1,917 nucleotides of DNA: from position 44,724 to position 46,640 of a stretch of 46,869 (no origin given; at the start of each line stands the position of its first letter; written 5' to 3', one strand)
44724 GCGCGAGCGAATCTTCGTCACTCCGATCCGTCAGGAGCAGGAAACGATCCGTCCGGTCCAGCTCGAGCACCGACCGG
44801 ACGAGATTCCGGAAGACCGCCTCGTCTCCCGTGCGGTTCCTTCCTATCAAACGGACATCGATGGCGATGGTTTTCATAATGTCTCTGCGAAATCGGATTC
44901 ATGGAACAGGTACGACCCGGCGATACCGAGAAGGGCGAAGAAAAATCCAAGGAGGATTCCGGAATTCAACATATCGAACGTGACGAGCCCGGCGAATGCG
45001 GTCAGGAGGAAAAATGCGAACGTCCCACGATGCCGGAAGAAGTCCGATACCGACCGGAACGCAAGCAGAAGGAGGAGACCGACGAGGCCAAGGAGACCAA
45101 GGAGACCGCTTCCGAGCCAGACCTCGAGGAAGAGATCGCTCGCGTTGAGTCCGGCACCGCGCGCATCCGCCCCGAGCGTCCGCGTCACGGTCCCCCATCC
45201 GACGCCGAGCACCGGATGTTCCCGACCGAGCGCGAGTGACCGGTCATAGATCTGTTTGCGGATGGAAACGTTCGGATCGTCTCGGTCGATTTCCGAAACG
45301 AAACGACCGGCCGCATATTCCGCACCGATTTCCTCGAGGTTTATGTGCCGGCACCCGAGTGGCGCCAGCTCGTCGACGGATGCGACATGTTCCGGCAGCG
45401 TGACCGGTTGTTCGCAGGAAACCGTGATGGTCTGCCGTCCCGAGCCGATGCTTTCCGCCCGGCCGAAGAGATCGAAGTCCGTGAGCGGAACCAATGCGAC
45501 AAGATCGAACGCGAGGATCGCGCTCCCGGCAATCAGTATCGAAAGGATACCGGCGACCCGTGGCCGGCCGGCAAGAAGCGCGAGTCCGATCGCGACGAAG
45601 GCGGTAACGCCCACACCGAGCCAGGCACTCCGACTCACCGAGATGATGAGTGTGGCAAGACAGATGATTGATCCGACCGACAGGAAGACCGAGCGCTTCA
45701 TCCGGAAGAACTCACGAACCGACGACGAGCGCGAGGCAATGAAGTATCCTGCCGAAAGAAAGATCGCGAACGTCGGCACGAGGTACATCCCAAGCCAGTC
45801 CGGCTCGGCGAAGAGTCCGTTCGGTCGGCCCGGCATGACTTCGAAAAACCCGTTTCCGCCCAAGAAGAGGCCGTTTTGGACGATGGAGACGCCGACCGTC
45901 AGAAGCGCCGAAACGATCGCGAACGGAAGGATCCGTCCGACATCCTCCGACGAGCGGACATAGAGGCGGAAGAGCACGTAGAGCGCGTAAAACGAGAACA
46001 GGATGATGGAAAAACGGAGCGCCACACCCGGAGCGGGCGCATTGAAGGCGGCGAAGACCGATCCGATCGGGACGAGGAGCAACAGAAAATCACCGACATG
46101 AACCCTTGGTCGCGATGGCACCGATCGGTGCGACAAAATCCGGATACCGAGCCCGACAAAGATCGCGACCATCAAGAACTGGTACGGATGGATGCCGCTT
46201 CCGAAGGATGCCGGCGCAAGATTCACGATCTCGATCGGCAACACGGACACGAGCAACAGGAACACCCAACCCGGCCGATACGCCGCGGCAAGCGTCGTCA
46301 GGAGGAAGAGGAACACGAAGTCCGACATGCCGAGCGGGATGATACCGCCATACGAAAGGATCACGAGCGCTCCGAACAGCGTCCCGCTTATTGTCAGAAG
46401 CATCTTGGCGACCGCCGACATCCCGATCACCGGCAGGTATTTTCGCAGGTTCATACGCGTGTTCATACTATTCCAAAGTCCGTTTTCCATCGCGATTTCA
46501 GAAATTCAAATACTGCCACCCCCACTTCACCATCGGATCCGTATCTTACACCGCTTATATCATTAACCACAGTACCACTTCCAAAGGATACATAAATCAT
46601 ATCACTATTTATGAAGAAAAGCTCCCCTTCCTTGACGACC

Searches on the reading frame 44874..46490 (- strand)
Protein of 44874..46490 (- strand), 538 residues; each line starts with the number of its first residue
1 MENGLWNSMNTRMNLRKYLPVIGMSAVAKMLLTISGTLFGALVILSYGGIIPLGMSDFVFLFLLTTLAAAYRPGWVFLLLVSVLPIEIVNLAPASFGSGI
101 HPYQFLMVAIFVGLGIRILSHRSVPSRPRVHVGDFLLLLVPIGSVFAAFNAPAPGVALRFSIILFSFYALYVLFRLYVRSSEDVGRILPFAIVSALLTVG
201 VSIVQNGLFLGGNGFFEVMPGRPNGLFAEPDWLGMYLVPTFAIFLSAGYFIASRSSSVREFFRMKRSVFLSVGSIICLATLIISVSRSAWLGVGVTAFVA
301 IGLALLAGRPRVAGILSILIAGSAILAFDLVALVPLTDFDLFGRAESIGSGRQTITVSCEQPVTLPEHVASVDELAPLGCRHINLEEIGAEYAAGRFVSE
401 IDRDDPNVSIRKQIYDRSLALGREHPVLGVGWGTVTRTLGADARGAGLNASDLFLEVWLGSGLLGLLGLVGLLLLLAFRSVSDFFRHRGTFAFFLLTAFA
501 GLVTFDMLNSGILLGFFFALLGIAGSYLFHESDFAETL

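Call 46: search_protein_families(library=pfam, proteins=[window:44874-46490:-], max_evalue=0.00001)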
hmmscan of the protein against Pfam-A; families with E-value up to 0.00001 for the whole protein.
window:44874-46490:- (538 aa): 1 family
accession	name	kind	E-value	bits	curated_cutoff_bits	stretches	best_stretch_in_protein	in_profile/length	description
PF04932.20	Wzy_C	-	1.9e-13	50.9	31.7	1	274-469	3-148/149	O-Antigen ligase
